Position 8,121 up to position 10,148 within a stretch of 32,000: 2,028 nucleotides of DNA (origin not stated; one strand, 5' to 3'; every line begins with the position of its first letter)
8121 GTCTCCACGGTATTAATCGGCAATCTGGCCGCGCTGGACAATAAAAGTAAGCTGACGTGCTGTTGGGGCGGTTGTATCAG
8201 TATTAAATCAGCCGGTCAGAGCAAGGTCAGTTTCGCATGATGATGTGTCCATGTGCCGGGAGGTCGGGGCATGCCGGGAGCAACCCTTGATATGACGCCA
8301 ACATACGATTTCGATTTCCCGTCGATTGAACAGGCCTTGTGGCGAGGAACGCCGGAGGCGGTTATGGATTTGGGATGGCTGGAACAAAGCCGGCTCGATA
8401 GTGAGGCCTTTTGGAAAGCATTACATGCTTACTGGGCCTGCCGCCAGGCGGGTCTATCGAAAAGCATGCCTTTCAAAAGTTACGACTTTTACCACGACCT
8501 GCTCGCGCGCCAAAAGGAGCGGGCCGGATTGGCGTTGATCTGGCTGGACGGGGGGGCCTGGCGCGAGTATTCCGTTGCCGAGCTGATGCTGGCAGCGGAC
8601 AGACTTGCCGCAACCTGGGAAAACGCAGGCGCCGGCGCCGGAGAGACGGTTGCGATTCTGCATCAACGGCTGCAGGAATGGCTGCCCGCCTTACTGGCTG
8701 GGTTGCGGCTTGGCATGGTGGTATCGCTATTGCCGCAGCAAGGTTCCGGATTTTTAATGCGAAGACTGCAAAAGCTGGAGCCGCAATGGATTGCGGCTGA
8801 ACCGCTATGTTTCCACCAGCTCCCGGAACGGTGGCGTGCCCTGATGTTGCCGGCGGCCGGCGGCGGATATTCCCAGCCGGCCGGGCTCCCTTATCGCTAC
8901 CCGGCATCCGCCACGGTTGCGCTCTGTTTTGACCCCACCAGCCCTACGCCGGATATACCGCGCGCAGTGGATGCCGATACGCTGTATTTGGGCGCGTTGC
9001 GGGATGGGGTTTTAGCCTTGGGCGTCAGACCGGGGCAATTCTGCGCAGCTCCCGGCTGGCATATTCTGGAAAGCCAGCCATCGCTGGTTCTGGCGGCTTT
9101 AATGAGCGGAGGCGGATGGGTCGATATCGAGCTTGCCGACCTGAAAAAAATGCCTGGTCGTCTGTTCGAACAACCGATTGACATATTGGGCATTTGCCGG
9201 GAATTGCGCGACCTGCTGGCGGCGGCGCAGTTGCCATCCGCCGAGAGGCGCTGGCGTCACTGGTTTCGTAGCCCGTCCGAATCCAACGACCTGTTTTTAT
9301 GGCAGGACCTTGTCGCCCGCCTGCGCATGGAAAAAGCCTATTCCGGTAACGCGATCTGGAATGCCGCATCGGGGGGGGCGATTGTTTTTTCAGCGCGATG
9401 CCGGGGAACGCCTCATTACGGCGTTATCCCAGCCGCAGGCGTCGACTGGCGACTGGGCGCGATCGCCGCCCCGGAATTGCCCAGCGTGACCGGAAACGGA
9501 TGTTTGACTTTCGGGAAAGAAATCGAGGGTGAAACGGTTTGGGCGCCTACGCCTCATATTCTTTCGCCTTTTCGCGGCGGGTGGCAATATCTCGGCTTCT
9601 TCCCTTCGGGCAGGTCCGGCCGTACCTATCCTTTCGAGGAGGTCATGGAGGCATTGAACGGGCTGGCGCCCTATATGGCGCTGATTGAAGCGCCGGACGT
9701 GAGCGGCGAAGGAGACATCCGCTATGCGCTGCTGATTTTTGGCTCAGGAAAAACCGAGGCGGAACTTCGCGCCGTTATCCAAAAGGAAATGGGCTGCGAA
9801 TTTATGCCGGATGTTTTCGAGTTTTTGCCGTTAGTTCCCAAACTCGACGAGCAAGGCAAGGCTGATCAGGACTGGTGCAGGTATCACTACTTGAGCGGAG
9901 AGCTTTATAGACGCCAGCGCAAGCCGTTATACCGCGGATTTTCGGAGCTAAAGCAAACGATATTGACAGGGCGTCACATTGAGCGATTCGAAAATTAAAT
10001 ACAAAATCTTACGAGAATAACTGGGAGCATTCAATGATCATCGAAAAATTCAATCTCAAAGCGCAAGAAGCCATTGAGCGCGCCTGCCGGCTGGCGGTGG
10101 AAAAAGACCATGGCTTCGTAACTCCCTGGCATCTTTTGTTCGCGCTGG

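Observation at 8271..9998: Degenerate acetyl-CoA-synthetase-like (ANL) protein embedded between the PAAR-like gene and clpV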

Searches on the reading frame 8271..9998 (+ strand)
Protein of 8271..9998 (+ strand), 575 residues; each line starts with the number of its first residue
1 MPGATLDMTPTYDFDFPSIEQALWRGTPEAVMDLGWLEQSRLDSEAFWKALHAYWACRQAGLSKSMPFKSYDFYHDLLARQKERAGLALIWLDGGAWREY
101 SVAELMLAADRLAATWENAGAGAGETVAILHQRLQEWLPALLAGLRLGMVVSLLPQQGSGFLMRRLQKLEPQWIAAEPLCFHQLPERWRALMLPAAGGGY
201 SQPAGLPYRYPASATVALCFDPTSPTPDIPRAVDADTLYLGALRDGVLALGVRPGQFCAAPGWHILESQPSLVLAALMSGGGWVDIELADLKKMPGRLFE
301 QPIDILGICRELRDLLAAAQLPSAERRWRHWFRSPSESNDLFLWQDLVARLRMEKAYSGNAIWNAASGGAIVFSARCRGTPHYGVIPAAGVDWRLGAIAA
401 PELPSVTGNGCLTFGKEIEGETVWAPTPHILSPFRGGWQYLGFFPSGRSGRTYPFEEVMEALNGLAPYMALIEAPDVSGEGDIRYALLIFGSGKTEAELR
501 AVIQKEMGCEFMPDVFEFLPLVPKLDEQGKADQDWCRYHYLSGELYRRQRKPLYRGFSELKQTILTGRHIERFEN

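Call 3: search_protein_families(library=pfam, proteins=[window:8271-9998:+], max_evalue=1)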
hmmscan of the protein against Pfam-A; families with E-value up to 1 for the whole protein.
window:8271-9998:+ (575 aa): 1 family
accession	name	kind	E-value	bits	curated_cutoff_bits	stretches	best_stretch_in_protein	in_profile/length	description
PF00501.34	AMP-binding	-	2.7e-08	33.4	29.9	1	87-154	12-76/384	AMP-binding enzyme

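Call 4: search_protein_families(library=ncbifam, proteins=[window:8271-9998:+], max_evalue=1)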
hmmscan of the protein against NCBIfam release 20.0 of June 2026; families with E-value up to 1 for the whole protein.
window:8271-9998:+ (575 aa): 17 families
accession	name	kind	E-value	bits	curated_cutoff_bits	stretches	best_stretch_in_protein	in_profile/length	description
NF006134.1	PRK08279.1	equivalog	1.9e-05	23.4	625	1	98-176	68-147/605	long-chain-acyl-CoA synthetase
NF003313.0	PRK04319.1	equivalog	3.3e-05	22.3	729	1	79-189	54-165/574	acetate--CoA ligase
NF002937.0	PRK03584.1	subfamily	0.0022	16.2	639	1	73-174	90-192/657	acetoacetate--CoA ligase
NF047394.1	AcylCoAsynMbcS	equivalog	0.0024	16.5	850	1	71-151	12-93/525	acyl-CoA synthetase MbcS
NF004814.0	PRK06164.1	equivalog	0.003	16.2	677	1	98-151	34-87/540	acyl-CoA synthetase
NF004511.1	PRK05852.1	equivalog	0.0046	15.7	650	1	77-153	4-80/505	FadD7 family fatty acid--CoA ligase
NF004808.0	PRK06155.1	equivalog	0.0095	14.2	722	1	75-152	24-99/542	ATP-dependent acyl-CoA ligase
TIGR02275.1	DHB_AMP_lig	equivalog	0.013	13.8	723.55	1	75-150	26-99/526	(2,3-dihydroxybenzoyl)adenylate synthase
NF004837.0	PRK06187.1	subfamily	0.038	12.2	476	1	99-151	33-85/531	long-chain-fatty-acid--CoA ligase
NF008192.1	PRK10946.1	equivalog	0.067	11.5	783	1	76-151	28-99/534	(2,3-dihydroxybenzoyl)adenylate synthase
NF005863.0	PRK07798.1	subfamily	0.07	11.7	543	1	98-150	28-80/540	acyl-CoA synthetase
NF001208.0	PRK00174.1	subfamily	0.078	11.3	657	1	82-154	91-165/649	acetate--CoA ligase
NF007815.0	PRK10524.1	equivalog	0.082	11.4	955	1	78-154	63-139/629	propionate--CoA ligase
TIGR02188.1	Ac_CoA_lig_AcsA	equivalog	0.086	11.1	724.95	1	83-154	70-144/629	acetate--CoA ligase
NF006182.0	PRK08316.1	subfamily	0.12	10.8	663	1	87-151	28-88/523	fatty acyl-CoA synthetase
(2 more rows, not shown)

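Call 6: search_solved_structures(query=window:8271-9998:+, max_evalue=1, show_alignments=2)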
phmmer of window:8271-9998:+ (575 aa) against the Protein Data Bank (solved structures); distinct sequences matched with E-value up to 1: 4.
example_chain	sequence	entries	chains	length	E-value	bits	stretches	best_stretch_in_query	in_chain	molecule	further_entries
7kq6_A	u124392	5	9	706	0.078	14.6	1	94-154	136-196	Acetyl-coenzyme A synthetase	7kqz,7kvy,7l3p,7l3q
7kcp_A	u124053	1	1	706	0.081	14.6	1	94-154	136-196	Acetyl-coenzyme A synthetase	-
8rpk_A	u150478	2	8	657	0.15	13.7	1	88-149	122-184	Acetate--CoA ligase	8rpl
1und_A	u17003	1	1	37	0.81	11.3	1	244-269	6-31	ADVILLIN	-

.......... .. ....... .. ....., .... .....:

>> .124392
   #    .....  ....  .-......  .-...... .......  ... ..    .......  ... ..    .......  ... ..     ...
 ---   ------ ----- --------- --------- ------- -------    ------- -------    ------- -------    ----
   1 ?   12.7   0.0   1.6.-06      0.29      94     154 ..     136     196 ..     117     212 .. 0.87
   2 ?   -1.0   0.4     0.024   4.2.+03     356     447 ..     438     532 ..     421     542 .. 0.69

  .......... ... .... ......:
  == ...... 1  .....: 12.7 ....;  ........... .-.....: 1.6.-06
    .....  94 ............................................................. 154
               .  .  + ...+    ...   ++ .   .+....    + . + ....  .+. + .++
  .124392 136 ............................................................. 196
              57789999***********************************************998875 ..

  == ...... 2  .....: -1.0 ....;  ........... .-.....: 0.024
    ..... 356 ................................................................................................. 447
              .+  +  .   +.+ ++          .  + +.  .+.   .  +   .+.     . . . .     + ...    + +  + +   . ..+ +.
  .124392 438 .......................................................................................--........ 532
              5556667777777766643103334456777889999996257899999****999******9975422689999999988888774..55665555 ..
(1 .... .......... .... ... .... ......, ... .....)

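Call 9: find_homologous_proteins(query=window:8271-9998:+, max_evalue=0.001)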
Query window:8271-9998:+ (575 aa): 59 proteins with E <= 0.001 among 8000 candidates.
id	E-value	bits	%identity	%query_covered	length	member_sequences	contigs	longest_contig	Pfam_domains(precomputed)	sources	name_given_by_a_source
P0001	0.0e+0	1341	100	100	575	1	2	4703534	PF00501.35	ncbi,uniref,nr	ncbi:acyl--CoA ligase [Candidatus Methylospira mobilis]|uniref:Acyl--CoA ligase n=1 Tax=Candidatus M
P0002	0.0e+0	1170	88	99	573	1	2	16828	PF00501.35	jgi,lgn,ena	-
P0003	3.8e-196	671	55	97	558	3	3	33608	PF00501.35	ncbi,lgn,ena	-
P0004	4.3e-195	668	53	96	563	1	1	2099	PF00501.35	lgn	-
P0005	1.0e-194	667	54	96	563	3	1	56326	PF00501.35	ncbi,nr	ncbi:MAG: AMP-binding protein [Methylobacter sp.]|nr:AMP-binding protein [Methylobacter sp.]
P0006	1.9e-191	656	54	96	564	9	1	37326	PF00501.35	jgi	-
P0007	2.0e-191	656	54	96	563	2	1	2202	PF00501.35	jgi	jgi:hypothetical protein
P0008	1.3e-190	653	55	96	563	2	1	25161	PF00501.35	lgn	-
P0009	5.5e-189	648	53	96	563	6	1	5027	PF00501.35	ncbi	-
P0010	6.2e-189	648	54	96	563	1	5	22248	PF00501.35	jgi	jgi:hypothetical protein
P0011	1.2e-188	647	52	97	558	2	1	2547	PF00501.35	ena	-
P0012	3.7e-188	645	53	95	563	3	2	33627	PF00501.35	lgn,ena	-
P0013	2.2e-187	642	55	96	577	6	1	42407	PF00501.35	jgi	jgi:hypothetical protein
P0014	9.0e-187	640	52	97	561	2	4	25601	PF00501.35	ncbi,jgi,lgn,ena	-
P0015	1.4e-184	633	53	96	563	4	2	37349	PF00501.35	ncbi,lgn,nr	ncbi:MAG: AMP-binding protein [Methylobacter sp.]|nr:AMP-binding protein [Methylobacter sp.] MDP2429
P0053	1.2e-87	313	36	96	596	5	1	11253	-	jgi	jgi:hypothetical protein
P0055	7.7e-57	211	31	93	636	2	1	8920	PF00501.35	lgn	-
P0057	1.5e-47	181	31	91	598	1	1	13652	-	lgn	-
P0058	1.1e-43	168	29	97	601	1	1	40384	PF00501.35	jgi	jgi:hypothetical protein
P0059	9.4e-43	165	30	90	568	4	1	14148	PF00501.35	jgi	jgi:hypothetical protein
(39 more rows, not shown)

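Call 18: find_encoding_contigs(protein=P0058, flank=10000, max_places=2)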
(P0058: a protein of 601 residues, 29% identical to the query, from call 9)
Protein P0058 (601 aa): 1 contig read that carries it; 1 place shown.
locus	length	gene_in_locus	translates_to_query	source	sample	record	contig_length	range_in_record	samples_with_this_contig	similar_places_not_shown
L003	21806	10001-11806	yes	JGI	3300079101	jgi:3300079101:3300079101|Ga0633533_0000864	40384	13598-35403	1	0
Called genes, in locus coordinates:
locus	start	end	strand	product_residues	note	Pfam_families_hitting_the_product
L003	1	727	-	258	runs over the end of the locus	PF09850:DotU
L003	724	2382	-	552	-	PF05947:T6SS_TssF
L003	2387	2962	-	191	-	-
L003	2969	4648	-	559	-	-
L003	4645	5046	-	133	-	PF04965:GPW_gp25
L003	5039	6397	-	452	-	PF05936:T6SS_VasE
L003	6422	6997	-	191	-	-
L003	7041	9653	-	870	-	PF05591:T6SS_VipA, PF05943:VipB, PF18945:VipB_2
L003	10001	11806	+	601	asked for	PF00501:AMP-binding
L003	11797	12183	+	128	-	PF14107:DUF4280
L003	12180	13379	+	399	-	-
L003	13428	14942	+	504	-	-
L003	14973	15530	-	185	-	-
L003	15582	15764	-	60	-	-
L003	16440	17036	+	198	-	-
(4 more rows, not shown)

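Call 22: find_encoding_contigs(protein=P0059, flank=10000, max_places=2)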
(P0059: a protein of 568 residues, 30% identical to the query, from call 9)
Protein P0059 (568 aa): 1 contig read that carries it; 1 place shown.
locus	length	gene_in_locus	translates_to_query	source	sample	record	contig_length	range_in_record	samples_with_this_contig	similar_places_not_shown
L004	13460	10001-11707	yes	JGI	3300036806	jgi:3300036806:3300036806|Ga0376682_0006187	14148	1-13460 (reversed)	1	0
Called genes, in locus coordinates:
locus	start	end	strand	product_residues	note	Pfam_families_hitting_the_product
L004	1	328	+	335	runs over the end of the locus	-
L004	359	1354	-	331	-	-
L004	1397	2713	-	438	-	PF05936:T6SS_VasE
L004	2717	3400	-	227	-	-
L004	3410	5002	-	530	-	PF05943:VipB, PF18945:VipB_2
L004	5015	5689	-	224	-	-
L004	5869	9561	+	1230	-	-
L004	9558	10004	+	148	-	PF22361:IglE_N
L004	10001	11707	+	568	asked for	PF00501:AMP-binding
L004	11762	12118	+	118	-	PF14107:DUF4280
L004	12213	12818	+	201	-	PF00072:Response_reg (weak)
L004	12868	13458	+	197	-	?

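Call 23: find_encoding_contigs(protein=P0055, flank=10000, max_places=2)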
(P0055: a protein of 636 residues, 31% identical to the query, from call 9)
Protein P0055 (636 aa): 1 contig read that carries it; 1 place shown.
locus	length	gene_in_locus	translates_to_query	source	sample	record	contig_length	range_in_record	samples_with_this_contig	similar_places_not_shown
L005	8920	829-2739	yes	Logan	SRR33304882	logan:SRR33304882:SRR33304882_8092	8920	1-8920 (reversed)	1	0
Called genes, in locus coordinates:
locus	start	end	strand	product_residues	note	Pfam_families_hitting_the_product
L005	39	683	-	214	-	-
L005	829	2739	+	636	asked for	PF00501:AMP-binding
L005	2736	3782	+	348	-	-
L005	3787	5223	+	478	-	-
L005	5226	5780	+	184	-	-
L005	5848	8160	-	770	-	PF13699:eCIS_core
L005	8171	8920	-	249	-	?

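Call 25: find_encoding_contigs(protein=P0053, flank=10000, max_places=2)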
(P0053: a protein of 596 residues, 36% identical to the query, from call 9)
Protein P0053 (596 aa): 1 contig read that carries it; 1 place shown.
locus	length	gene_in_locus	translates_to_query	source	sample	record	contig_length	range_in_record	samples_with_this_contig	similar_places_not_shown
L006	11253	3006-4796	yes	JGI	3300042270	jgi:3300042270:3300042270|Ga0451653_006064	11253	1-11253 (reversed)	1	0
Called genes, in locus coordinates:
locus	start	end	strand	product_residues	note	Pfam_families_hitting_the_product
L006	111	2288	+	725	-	-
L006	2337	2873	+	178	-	PF22361:IglE_N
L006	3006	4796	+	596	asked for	-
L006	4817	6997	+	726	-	PF01363:FYVE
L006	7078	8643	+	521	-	PF18640:LepB_N (weak)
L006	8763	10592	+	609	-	-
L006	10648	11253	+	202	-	?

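Call 26: find_encoding_contigs(protein=P0057, flank=10000, max_places=2)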
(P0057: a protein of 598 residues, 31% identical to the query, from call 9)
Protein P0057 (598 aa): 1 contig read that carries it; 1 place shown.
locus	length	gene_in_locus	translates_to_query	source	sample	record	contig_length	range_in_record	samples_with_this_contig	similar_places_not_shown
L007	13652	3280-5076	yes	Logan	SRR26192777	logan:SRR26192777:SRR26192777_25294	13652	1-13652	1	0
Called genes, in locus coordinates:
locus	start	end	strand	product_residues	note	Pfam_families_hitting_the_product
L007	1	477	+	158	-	?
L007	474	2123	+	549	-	PF05947:T6SS_TssF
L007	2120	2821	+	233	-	PF09850:DotU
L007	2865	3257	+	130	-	-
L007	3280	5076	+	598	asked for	-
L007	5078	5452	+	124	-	PF14107:DUF4280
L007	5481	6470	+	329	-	-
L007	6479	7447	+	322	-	-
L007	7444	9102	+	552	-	PF00515:TPR_1 (faint), PF13371:TPR_9 (weak)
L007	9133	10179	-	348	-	PF12625:Arabinose_bd, PF12833:HTH_18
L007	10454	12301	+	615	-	PF00743:FMO-like, PF01266:DAO (faint), PF07992:Pyr_redox_2 (weak), PF13450:NAD_binding_8, PF13454:NAD_binding_9 (weak), PF13738:Pyr_redox_3, PF13434:Lys_Orn_oxgnase, PF00743:FMO-like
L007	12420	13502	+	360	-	-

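Call 27: predict_structure(alignment_id=A1)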
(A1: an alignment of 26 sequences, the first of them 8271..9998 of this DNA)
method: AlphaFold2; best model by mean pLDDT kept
length: 575 residues; sequences in the alignment: 26
mean_pLDDT: 89.5   pTM: 0.89
mean pLDDT of the five models: 89.5, 88.0, 87.8, 86.4, 86.3
residues with pLDDT >= 90: 398; 70-90: 151; 50-70: 11; < 50: 15
segments of 3 or more residues with pLDDT < 50: 1-11, 572-575
pLDDT, mean of each block of 10 residues (from residue 1): 38 83 86 87 93 91 93 93 84 93 95 96 97 94 98 93 96 91 89 84 91 97 91 97 97 95 92 96 94 93 95 92 82 89 92 93 94 93 93 88 83 89 89 86 82 92 90 79 88 89 94 93 91 95 93 88 75 44
secondary structure, 60 per line:
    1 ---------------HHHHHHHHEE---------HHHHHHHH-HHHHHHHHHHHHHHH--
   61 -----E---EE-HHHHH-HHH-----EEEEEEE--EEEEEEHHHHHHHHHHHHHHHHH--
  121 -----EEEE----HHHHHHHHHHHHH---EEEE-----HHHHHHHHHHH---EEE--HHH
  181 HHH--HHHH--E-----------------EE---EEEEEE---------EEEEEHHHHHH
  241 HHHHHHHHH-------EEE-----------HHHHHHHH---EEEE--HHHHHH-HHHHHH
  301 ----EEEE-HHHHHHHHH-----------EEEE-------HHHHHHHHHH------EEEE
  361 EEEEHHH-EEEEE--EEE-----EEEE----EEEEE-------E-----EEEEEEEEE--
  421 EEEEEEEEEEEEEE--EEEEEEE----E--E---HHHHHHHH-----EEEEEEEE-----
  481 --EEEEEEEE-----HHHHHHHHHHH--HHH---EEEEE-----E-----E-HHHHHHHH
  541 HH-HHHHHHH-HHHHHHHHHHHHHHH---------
elements in order: H16-23 H35-42 H44-58 H73-77 E87-93 E96-101 H102-118 E126-129 H134-146 E150-153 H159-169 E173-175 H178-183 H186-189 E215-220 E230-234 H235-249 E257-259 H271-278 E282-285 H288-293 H295-300 E305-308 H310-318 E330-333 H341-350 E357-364 E369-373 E376-378 E384-387 E392-396 E410-418 E421-434 E437-443 H455-462 E468-475 E483-490 H496-506 E515-519 H533-542 H544-550 H552-566
